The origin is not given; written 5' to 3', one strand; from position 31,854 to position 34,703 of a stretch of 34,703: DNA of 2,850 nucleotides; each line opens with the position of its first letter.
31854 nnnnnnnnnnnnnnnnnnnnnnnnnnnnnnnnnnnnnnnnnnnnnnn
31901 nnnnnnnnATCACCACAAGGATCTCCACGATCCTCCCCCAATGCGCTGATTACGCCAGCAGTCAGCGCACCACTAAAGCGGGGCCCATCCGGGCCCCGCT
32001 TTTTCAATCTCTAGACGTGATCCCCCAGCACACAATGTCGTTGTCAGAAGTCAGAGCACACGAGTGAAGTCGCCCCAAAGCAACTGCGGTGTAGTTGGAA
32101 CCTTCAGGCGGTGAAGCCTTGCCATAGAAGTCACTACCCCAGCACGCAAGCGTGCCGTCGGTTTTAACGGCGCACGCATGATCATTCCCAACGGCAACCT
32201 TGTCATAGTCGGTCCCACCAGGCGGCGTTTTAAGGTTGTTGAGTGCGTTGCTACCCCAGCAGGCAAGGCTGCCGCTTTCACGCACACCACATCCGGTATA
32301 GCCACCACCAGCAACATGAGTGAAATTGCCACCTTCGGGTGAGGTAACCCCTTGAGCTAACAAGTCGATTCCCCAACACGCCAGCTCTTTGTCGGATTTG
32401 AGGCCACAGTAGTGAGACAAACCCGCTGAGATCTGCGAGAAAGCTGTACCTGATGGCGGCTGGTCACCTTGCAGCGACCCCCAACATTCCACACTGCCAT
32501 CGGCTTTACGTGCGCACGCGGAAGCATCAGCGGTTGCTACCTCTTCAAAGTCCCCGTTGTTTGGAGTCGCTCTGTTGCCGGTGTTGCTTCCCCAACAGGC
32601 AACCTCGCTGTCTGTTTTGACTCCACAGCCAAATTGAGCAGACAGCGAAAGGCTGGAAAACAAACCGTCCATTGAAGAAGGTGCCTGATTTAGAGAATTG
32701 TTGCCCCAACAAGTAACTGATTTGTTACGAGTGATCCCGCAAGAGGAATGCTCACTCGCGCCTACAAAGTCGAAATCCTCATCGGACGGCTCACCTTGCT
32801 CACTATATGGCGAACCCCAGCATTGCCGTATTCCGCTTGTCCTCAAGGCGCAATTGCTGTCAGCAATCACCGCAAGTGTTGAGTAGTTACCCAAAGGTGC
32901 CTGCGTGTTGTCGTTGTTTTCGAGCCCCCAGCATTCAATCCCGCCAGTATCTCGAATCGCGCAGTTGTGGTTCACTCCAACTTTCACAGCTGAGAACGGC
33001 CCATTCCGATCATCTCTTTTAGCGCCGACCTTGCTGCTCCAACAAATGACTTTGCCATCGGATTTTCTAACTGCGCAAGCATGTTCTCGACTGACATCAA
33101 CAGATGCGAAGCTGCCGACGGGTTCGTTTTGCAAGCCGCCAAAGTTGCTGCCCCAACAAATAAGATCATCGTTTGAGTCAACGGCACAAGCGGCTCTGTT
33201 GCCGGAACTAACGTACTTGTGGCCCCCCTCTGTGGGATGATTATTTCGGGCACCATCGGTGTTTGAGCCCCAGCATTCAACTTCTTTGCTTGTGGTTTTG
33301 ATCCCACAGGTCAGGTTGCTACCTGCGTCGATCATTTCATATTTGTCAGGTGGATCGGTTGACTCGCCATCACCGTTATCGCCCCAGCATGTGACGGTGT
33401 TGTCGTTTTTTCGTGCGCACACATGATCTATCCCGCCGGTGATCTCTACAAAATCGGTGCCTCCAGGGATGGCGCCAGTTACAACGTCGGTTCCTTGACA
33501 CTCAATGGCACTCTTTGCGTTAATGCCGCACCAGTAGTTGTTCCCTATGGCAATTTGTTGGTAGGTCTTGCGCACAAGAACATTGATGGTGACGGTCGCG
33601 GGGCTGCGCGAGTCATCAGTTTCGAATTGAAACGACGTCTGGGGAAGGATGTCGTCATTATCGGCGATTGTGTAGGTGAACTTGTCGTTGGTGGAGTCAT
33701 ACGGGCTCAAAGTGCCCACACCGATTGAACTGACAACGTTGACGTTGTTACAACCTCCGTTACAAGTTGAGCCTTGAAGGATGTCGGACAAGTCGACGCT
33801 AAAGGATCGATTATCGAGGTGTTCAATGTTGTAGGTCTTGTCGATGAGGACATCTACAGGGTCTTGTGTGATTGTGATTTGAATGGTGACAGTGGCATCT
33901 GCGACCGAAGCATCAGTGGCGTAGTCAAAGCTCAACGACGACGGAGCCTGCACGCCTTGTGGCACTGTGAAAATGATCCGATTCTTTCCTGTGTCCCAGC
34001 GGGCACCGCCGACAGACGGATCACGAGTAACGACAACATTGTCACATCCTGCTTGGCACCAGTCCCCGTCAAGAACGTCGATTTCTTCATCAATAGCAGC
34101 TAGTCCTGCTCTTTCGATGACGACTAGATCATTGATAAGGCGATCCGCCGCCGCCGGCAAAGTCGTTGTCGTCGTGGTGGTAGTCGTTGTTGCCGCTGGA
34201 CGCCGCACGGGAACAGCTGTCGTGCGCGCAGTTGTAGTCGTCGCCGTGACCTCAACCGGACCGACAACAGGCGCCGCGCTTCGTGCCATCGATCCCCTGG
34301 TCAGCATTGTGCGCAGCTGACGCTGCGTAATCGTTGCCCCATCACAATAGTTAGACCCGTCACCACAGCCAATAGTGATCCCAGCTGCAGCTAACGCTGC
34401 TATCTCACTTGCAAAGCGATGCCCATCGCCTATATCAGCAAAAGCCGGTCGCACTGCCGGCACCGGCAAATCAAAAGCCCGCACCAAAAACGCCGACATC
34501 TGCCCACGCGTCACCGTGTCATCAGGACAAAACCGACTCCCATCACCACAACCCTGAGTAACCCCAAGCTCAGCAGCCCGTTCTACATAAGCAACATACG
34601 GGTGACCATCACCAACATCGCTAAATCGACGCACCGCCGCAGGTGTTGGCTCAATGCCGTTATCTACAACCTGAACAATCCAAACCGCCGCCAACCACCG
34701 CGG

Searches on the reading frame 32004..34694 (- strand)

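Call 88: search_protein_families(library=pfam, proteins=[window:32004-34694:-], max_evalue=0.00001)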
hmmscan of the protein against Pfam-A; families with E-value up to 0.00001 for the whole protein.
window:32004-34694:- (896 aa): 3 families
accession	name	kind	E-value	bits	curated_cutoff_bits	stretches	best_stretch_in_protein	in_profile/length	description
PF13540.12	RCC1_2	-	1.9e-55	183.8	22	3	832-858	3-29/30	Regulator of chromosome condensation (RCC1) repeat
PF25390.1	WD40_RLD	-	9.4e-25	88.1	150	2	411-776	29-324/363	RCC1-like domain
PF00395.25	SLH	-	1.2e-09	38.4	20.8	1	23-66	1-43/44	S-layer homology domain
